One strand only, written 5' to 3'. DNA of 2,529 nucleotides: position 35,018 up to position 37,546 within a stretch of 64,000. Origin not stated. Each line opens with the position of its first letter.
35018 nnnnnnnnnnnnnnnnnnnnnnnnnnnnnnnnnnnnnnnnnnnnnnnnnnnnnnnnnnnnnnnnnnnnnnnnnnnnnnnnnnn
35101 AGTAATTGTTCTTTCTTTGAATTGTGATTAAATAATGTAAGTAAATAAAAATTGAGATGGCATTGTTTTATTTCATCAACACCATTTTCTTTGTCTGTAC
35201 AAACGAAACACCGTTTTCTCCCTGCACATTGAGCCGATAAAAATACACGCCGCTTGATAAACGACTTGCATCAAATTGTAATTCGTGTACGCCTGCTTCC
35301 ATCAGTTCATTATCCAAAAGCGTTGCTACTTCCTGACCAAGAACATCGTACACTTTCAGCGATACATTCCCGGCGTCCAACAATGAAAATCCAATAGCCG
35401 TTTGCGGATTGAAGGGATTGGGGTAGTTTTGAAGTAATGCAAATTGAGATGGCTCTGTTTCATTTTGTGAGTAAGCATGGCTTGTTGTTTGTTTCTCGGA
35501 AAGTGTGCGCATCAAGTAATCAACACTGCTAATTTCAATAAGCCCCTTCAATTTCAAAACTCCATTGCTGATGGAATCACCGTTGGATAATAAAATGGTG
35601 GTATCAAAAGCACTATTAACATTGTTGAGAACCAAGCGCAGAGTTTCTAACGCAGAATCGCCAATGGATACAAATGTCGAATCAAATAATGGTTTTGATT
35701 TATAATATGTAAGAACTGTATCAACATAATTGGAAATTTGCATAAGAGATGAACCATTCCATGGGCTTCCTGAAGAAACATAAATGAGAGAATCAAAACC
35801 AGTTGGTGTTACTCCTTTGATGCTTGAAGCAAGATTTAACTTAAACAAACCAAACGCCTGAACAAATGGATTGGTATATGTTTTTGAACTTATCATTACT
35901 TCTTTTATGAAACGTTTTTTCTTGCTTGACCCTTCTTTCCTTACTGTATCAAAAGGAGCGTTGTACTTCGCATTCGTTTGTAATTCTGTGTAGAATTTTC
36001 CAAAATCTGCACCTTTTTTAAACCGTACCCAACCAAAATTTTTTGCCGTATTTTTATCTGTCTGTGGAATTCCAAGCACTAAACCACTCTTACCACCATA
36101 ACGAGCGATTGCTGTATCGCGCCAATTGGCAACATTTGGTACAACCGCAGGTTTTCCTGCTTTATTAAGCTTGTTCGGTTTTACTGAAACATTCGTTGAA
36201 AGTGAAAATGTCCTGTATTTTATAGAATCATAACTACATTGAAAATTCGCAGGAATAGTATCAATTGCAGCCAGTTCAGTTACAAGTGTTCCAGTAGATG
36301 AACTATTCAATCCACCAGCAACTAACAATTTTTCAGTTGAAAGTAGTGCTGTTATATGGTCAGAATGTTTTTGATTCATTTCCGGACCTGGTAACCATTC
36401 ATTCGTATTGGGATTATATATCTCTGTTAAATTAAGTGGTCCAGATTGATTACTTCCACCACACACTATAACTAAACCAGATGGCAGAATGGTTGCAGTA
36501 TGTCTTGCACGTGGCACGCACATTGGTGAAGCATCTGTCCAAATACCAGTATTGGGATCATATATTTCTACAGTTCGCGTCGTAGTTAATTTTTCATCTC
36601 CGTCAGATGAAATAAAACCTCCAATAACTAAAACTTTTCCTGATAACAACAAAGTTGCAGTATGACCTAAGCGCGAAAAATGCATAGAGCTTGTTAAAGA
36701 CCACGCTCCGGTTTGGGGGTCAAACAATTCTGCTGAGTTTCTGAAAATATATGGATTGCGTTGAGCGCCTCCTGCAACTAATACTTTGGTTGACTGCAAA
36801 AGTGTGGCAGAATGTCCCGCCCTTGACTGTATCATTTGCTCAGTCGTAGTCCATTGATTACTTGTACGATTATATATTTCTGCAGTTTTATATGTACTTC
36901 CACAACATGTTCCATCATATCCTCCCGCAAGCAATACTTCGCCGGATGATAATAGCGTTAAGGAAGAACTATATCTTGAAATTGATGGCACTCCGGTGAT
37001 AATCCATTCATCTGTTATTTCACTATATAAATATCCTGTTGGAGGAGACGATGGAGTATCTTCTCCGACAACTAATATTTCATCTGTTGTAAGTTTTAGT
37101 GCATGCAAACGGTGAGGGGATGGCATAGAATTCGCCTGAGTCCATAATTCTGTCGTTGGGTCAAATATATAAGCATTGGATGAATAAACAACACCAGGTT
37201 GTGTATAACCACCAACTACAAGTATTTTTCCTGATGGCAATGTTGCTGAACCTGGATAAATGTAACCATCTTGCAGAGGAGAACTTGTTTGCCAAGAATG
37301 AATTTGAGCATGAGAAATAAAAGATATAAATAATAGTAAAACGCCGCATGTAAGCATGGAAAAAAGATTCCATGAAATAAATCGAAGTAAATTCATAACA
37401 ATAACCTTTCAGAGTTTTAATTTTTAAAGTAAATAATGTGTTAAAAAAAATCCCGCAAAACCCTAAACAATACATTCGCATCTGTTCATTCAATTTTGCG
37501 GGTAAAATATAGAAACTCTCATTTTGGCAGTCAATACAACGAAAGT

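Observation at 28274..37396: Five giant T9SS cargo proteins with unrelated heads share an unrecognised ~260-aa Lys-rich module just before the CTD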

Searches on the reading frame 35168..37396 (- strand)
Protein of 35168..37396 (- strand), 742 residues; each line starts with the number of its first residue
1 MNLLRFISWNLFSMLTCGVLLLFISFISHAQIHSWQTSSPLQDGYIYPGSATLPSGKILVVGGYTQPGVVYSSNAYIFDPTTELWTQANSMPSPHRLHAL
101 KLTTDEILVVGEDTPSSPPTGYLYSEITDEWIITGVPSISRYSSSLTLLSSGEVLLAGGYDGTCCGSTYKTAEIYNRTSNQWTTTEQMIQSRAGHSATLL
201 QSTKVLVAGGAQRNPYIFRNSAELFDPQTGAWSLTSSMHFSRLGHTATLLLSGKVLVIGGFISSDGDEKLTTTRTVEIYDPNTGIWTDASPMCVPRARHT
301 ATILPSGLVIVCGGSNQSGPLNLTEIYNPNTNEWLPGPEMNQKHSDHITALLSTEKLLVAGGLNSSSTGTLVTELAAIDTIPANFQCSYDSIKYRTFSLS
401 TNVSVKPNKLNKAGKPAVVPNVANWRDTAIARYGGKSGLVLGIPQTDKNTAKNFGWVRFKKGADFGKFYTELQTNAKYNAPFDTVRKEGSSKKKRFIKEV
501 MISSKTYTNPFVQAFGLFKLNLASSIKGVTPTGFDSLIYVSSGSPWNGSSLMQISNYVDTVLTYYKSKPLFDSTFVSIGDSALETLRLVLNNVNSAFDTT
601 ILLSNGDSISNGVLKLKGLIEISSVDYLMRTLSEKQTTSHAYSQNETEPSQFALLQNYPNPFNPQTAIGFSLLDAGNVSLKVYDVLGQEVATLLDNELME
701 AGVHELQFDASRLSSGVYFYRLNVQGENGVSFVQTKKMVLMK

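Call 9: search_protein_families(library=pfam, proteins=[window:35168-37396:-], max_evalue=0.1)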
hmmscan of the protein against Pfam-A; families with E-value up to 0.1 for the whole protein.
window:35168-37396:- (742 aa): 14 families
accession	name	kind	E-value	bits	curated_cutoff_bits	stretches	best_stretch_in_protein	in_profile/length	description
PF01344.31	Kelch_1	-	8.6e-38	127.9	20.1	5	249-292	8-45/46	Kelch motif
PF24681.1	Kelch_KLHDC2_KLHL20_DRC7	-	7.6e-33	114.1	50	3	51-260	4-221/221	KLHDC2/KLHL20/DRC7 Kelch-repeats domain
PF13418.12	Kelch_4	-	8.6e-33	112.5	21.6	5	295-334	1-41/49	Galactose oxidase, central domain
PF13964.12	Kelch_6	-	5.4e-32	109.1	25.3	5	48-94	4-49/50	Kelch motif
PF24981.1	Beta-prop_ATRN-LZTR1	-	9.8e-26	91.1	50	2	174-367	71-284/289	Attractin/LZTR1 beta-propeller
PF07646.21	Kelch_2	-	8.7e-23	79.5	21.3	3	243-293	2-48/48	Kelch motif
PF25210.1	Kelch_FKB95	-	4.2e-17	63.1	70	3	254-351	44-137/268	FKB95, Kelch-repeats domain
PF13415.12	Kelch_3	-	9.4e-16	58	22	3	56-99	2-44/48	Galactose oxidase, central domain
PF18962.6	Por_Secre_tail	-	2.9e-09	37.5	27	1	658-727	2-67/75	Secretion system C-terminal sorting domain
PF07250.17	Glyoxal_oxid_N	-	4.2e-08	33.2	37.5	1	141-222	67-147/243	Glyoxal oxidase N-terminus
PF24996.1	NANM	-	1.7e-06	27.6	45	0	246-317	57-127/350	N-acetylneuraminate epimerase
PF13585.12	CHU_C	-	0.0097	16.4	27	1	676-727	27-75/86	CHU_C Type IX secretion signal domain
PF13860.13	FlgD_ig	-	0.028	14.8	27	1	674-719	21-70/79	FlgD Ig-like domain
PF25390.1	WD40_RLD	-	0.093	12.5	150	0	298-351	99-147/363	RCC1-like domain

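Call 65: search_protein_families(library=ncbifam, proteins=[window:35168-37396:-], max_evalue=0.001)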
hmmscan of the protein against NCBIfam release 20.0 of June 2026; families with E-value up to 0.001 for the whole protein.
window:35168-37396:- (742 aa): 7 families
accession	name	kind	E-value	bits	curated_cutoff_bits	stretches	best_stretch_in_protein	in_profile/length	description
NF052501.1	RdCuOxGlxASco2837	equivalog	4.3e-16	58.3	800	1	34-91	276-333/645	radical copper oxidase GlxA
TIGR04183.1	Por_Secre_tail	domain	2.2e-08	34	23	1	658-727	2-63/72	T9SS type A sorting domain-containing protein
NF038113.1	T9SSA_dep_M36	equivalog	4.9e-08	31.6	885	1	633-727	774-860/869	T9SS-dependent M36 family metallopeptidase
NF052323.1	T9SSA_dep_M6i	equivalog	1.4e-07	29.9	600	1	656-729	959-1030/1043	T9SS-dependent M6-like inactivated metalloprotease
NF010730.0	PRK14131.1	subfamily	1.8e-07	30.2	416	0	245-317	85-158/384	N-acetylneuraminate epimerase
TIGR03547.1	muta_rot_YjhT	subfamily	1.9e-06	27.3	256.35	0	169-214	84-130/346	YjhT family mutarotase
TIGR03548.1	mutarot_permut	subfamily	3.4e-05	23.1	243.2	1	49-170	117-242/323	cyclically-permuted mutarotase family protein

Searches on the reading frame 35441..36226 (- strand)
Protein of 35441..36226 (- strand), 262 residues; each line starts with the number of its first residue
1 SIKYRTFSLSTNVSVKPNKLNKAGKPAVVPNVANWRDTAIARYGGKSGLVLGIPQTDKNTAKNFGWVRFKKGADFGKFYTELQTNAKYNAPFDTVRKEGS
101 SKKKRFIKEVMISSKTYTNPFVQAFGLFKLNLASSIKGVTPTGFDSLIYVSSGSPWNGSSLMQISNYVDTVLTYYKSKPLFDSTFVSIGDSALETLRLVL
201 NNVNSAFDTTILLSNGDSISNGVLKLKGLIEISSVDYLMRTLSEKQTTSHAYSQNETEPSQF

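Call 12: search_protein_families(library=pfam, proteins=[window:35441-36226:-], max_evalue=10)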
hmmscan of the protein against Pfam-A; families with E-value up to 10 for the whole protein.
window:35441-36226:- (262 aa): 0 families

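Call 13: search_protein_families(library=ncbifam, proteins=[window:35441-36226:-], max_evalue=10)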
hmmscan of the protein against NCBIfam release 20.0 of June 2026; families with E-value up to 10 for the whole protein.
window:35441-36226:- (262 aa): 1 family
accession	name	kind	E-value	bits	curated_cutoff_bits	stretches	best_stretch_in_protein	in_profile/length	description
NF005682.0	PRK07480.1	subfamily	0.024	13.3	510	1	115-170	85-140/459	aminotransferase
